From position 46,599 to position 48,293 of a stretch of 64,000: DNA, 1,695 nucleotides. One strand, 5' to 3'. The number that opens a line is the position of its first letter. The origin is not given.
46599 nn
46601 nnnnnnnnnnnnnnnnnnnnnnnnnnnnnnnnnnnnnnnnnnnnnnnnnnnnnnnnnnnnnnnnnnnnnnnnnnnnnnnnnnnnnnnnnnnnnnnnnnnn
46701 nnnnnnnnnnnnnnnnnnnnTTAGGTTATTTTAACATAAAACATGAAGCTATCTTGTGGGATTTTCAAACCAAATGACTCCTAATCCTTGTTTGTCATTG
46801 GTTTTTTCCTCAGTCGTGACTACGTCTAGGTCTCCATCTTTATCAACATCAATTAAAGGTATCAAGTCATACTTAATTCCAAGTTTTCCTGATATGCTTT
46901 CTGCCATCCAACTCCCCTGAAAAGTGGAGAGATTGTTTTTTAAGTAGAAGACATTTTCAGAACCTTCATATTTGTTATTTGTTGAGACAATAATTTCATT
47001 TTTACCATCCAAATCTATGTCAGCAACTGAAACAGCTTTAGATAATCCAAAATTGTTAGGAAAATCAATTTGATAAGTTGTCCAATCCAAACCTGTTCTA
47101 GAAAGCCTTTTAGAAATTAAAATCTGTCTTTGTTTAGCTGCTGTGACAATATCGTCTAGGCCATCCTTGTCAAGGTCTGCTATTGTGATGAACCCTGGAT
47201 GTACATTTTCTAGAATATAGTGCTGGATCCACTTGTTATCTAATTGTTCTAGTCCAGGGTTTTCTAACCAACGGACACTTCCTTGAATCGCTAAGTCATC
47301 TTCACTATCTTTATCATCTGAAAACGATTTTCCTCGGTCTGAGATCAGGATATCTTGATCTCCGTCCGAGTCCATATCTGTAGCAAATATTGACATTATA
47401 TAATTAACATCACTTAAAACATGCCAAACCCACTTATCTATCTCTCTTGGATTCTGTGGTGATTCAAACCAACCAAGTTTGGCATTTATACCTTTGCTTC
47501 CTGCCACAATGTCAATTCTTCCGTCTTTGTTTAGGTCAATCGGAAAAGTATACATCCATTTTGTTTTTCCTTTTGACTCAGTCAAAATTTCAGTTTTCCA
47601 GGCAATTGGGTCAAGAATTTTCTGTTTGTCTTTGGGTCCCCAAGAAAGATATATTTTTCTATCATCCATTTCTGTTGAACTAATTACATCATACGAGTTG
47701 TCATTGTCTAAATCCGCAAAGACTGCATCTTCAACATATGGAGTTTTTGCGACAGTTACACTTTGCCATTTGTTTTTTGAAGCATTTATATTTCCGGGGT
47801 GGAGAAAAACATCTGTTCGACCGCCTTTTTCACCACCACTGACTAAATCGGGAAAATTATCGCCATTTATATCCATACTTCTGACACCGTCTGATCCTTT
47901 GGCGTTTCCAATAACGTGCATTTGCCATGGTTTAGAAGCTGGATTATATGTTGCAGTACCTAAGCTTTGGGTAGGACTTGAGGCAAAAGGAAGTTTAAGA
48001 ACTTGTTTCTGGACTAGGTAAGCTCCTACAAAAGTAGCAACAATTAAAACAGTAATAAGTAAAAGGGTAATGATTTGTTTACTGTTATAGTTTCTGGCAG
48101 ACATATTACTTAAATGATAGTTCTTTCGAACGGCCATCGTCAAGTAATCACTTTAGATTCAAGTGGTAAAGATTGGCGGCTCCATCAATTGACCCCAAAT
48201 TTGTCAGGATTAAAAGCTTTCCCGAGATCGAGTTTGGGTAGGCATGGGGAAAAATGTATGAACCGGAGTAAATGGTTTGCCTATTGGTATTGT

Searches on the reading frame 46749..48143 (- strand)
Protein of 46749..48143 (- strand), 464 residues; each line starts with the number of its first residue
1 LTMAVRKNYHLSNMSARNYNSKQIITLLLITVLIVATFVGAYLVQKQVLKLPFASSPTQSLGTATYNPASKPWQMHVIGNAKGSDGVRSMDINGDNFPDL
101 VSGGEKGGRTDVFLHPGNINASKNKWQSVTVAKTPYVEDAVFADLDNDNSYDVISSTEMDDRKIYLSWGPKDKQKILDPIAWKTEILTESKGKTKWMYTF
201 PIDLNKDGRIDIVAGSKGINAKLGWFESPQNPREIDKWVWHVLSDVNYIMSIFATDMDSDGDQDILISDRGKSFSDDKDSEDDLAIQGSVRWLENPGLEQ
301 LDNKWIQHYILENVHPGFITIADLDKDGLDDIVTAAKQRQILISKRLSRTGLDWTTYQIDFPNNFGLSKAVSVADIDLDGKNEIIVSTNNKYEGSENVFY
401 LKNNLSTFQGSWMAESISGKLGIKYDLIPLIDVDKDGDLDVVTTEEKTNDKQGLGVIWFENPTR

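Call 70: search_protein_families(library=pfam, proteins=[window:46749-48143:-], max_evalue=0.00001)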
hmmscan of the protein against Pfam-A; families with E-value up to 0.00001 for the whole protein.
window:46749-48143:- (464 aa): 2 families
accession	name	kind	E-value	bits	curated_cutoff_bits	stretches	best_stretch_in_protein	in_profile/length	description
PF13517.12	FG-GAP_3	-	1.2e-24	87.1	26.9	2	203-267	1-61/61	FG-GAP-like repeat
PF01839.29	FG-GAP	-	1.1e-13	51.2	22.1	0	320-338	6-24/37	FG-GAP repeat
